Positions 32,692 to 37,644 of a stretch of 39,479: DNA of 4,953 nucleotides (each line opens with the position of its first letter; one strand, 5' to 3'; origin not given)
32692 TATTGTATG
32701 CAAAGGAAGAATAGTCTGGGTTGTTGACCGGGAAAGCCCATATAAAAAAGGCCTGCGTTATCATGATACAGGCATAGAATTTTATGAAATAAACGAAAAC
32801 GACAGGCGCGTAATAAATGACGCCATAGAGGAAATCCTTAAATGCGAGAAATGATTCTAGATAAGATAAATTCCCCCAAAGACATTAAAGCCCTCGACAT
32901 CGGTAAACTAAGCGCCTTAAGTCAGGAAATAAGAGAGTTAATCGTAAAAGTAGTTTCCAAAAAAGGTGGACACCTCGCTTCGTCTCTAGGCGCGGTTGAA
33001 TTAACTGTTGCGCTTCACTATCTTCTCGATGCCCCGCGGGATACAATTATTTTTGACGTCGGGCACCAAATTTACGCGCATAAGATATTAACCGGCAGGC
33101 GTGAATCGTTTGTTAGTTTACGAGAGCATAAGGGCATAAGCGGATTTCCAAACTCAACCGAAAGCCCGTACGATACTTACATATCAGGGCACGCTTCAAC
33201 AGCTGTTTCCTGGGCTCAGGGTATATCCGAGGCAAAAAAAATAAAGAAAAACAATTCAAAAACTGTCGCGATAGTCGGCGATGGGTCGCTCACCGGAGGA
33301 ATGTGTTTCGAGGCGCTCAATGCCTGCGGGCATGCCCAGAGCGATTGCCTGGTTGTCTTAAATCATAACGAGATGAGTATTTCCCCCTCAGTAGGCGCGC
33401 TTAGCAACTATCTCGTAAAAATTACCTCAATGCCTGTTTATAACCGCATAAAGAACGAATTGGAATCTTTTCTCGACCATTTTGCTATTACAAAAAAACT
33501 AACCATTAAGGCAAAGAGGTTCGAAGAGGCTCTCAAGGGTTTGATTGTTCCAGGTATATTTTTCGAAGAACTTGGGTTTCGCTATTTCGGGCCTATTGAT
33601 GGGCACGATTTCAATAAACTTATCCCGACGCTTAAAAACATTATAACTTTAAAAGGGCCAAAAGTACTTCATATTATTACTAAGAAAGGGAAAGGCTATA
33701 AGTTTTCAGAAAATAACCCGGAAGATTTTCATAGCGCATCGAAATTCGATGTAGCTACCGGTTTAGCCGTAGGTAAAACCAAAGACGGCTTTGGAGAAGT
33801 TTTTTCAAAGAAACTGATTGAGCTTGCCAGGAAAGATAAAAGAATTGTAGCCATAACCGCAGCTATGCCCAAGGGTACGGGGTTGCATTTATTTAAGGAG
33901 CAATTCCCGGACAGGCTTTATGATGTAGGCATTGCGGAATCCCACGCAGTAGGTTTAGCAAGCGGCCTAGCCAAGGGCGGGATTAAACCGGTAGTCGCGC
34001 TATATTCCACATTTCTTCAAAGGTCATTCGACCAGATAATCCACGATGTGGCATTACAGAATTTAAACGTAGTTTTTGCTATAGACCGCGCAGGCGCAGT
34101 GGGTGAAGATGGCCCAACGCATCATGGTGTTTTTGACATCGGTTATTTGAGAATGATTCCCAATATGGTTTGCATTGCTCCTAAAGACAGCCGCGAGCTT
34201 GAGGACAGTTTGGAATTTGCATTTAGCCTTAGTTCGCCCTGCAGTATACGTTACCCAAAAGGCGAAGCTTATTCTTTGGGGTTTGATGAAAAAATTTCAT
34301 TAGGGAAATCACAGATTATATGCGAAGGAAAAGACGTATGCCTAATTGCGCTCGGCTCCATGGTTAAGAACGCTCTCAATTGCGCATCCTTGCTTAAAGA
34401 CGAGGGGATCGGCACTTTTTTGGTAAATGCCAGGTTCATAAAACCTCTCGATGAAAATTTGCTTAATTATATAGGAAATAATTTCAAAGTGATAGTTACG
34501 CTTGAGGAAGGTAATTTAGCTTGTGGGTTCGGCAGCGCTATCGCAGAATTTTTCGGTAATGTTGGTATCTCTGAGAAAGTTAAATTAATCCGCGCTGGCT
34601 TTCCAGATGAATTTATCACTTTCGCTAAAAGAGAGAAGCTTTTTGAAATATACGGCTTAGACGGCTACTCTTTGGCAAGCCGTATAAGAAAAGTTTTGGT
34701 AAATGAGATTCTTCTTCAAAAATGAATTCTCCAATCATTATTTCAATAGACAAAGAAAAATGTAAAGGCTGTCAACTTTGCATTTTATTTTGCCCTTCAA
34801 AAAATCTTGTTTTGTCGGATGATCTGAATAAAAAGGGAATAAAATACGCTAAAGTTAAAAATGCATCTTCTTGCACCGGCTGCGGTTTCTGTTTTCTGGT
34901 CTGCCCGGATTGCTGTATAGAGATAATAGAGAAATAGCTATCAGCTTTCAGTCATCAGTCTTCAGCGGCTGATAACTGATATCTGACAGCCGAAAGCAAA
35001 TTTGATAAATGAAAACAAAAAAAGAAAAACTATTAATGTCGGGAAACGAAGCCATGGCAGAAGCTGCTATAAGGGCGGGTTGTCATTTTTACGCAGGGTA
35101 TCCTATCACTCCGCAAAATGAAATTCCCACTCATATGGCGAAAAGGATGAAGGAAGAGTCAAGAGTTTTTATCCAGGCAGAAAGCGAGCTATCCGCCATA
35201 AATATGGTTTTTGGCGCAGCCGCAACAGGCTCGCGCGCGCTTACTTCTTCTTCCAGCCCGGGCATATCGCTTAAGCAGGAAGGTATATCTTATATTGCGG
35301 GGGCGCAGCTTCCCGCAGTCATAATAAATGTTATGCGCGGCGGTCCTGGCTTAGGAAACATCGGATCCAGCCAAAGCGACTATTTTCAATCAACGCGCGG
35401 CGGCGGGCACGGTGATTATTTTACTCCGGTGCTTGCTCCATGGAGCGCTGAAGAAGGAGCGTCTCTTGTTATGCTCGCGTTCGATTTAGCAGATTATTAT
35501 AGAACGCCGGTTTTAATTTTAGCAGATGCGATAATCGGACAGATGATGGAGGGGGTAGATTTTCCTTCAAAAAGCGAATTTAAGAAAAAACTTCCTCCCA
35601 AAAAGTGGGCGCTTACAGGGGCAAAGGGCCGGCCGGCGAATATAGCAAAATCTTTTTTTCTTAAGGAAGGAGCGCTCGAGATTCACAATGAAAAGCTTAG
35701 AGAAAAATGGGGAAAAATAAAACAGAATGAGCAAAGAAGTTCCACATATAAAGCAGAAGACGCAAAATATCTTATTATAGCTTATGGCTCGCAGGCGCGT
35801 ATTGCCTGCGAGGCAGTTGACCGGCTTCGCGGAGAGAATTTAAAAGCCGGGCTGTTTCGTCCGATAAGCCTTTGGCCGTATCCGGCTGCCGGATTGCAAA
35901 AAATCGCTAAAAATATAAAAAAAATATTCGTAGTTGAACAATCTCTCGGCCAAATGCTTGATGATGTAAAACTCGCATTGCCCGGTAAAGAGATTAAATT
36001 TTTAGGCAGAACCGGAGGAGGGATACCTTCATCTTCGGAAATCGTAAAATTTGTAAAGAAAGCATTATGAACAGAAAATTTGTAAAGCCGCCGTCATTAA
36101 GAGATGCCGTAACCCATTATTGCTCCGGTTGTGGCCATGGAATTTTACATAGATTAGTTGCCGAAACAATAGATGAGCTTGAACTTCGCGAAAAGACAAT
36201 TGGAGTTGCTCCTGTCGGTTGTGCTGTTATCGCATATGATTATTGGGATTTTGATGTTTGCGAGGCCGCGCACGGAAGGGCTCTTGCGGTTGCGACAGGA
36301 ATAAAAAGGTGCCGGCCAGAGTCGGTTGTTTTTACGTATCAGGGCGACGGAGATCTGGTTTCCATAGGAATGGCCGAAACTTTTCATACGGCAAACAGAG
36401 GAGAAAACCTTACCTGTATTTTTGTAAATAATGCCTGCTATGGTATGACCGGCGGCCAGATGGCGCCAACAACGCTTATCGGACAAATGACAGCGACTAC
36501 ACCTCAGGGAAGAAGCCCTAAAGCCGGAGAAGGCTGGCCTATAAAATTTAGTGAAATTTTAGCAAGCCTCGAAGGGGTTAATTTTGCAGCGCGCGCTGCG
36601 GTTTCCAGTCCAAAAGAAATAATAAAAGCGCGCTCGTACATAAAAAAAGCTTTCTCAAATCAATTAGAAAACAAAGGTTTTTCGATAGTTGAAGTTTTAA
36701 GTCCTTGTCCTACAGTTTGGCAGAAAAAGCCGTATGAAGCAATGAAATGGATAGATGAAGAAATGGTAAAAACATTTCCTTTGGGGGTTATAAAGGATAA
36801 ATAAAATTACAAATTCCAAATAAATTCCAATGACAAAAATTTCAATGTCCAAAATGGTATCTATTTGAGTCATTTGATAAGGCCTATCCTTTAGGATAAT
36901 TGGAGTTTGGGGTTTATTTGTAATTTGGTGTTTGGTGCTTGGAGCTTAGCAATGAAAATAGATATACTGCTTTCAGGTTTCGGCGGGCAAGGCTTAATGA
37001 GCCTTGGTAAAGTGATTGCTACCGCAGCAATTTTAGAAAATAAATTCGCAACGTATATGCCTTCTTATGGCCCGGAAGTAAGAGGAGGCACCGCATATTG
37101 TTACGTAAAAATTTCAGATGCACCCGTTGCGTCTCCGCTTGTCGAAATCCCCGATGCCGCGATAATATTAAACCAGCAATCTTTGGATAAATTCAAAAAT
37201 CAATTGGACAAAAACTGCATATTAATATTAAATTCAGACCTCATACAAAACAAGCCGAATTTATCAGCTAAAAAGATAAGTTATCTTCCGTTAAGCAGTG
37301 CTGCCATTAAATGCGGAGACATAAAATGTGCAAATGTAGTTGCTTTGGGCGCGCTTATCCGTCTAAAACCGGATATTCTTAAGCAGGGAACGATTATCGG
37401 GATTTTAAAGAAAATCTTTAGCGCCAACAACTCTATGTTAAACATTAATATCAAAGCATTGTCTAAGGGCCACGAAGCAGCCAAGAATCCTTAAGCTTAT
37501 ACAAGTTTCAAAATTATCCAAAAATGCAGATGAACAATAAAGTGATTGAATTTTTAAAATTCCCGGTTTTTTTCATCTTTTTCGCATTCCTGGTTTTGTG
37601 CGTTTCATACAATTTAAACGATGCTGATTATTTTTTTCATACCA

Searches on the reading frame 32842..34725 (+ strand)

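Call 6: search_protein_families(library=pfam, proteins=[window:32842-34725:+], max_evalue=0.01)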
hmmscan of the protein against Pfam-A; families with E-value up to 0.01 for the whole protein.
window:32842-34725:+ (627 aa): 7 families
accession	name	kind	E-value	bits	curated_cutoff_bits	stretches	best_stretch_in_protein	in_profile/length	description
PF13292.11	DXP_synthase_N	-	3.5e-113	377.9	21.2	1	6-280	1-274/274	1-deoxy-D-xylulose-5-phosphate synthase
PF02779.29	Transket_pyr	-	7.7e-43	146.6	27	1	319-475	7-171/174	Transketolase, pyrimidine binding domain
PF02780.25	Transketolase_C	-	3e-25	89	25.9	1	488-607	1-120/124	Transketolase, C-terminal domain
PF00676.26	E1_dh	-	9.7e-05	21.9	22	1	114-183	99-168/300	Dehydrogenase E1 component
PF00456.26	Transketolase_N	-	0.00085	18.8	22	1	29-184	8-191/334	Transketolase, thiamine diphosphate binding domain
PF22613.1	Transketolase_C_1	-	0.0065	17.1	27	0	496-542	11-57/113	Transketolase-like TK C-terminal domain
PF17147.9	PFOR_II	-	0.0074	17.1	27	0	498-558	2-62/102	Pyruvate:ferredoxin oxidoreductase core domain II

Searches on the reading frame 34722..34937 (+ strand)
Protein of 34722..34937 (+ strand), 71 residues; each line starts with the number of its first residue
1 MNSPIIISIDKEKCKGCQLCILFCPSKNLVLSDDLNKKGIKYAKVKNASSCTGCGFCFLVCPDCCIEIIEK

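Call 6: search_protein_families(library=pfam, proteins=[window:34722-34937:+], max_evalue=0.01)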
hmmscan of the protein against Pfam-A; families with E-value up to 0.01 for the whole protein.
window:34722-34937:+ (71 aa): 11 families
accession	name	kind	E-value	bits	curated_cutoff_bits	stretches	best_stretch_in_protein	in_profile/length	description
PF13237.11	Fer4_10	-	6.2e-11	42.5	25.5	1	7-62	2-53/53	4Fe-4S dicluster domain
PF00037.32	Fer4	-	2.9e-10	40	21.1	2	8-26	2-20/24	4Fe-4S binding domain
PF12797.12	Fer4_2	-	7e-10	38.6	24.5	2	7-26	3-22/22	4Fe-4S binding domain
PF14697.11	Fer4_21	-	2.1e-09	37.8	35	1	8-67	2-58/59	4Fe-4S dicluster domain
PF12838.12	Fer4_7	-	6.9e-09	36.5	27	1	13-62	1-49/52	4Fe-4S dicluster domain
PF12837.12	Fer4_6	-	2.9e-08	33.7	25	2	6-26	1-21/24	4Fe-4S binding domain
PF13187.11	Fer4_9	-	2.6e-07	31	27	1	13-64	1-50/52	4Fe-4S dicluster domain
PF12800.12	Fer4_4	-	1.4e-06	28.5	24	1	12-25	2-15/17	4Fe-4S binding domain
PF25160.1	LdpA_Fe-S-bd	-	2.7e-06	27.5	27.6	1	48-68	25-45/49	LdpA Fe-S cluster-binding domain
PF13484.11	Fer4_16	-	5e-05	24.4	30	1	13-62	1-64/66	4Fe-4S double cluster binding domain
PF12798.12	Fer4_3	-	0.001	20.2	27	0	51-62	1-12/15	4Fe-4S binding domain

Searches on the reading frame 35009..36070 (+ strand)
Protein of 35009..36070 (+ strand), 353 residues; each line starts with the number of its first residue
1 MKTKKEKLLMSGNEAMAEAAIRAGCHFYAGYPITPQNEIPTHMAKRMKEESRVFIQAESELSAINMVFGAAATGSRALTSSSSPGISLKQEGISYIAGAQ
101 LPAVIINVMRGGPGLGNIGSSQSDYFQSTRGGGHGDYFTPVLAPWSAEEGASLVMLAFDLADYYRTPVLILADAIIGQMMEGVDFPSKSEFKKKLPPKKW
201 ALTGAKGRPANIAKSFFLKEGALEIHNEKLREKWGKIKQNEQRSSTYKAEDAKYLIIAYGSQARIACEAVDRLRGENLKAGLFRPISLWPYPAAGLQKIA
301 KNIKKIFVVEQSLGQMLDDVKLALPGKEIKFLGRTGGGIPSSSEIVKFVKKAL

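Call 6: search_protein_families(library=pfam, proteins=[window:35009-36070:+], max_evalue=0.01)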
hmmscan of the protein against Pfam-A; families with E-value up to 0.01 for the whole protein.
window:35009-36070:+ (353 aa): 3 families
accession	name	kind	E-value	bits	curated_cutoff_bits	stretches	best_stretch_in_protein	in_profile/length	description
PF01855.24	POR_N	-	8.6e-46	157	27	1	18-199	1-185/231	Pyruvate flavodoxin/ferredoxin oxidoreductase, thiamine diP-bdg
PF17147.9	PFOR_II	-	8.4e-21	74.7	27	1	252-344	1-101/102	Pyruvate:ferredoxin oxidoreductase core domain II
PF02780.25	Transketolase_C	-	1.7e-06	28.4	25.9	1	250-312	8-70/124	Transketolase, C-terminal domain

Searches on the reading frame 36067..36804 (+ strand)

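Call 6: search_protein_families(library=pfam, proteins=[window:36067-36804:+], max_evalue=0.01)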
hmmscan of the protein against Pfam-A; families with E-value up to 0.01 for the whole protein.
window:36067-36804:+ (245 aa): 1 family
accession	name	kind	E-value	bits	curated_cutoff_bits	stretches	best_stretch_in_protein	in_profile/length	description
PF02775.26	TPP_enzyme_C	-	4.3e-20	72.5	21.9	1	67-210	28-151/151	Thiamine pyrophosphate enzyme, C-terminal TPP binding domain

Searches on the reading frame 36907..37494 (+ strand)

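Call 6: search_protein_families(library=pfam, proteins=[window:36907-37494:+], max_evalue=0.01)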
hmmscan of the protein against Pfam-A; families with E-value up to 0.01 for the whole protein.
window:36907-37494:+ (195 aa): 1 family
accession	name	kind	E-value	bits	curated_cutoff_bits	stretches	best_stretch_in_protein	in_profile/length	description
PF01558.24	POR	-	1.4e-29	103.9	27.4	1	26-189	1-172/173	Pyruvate ferredoxin/flavodoxin oxidoreductase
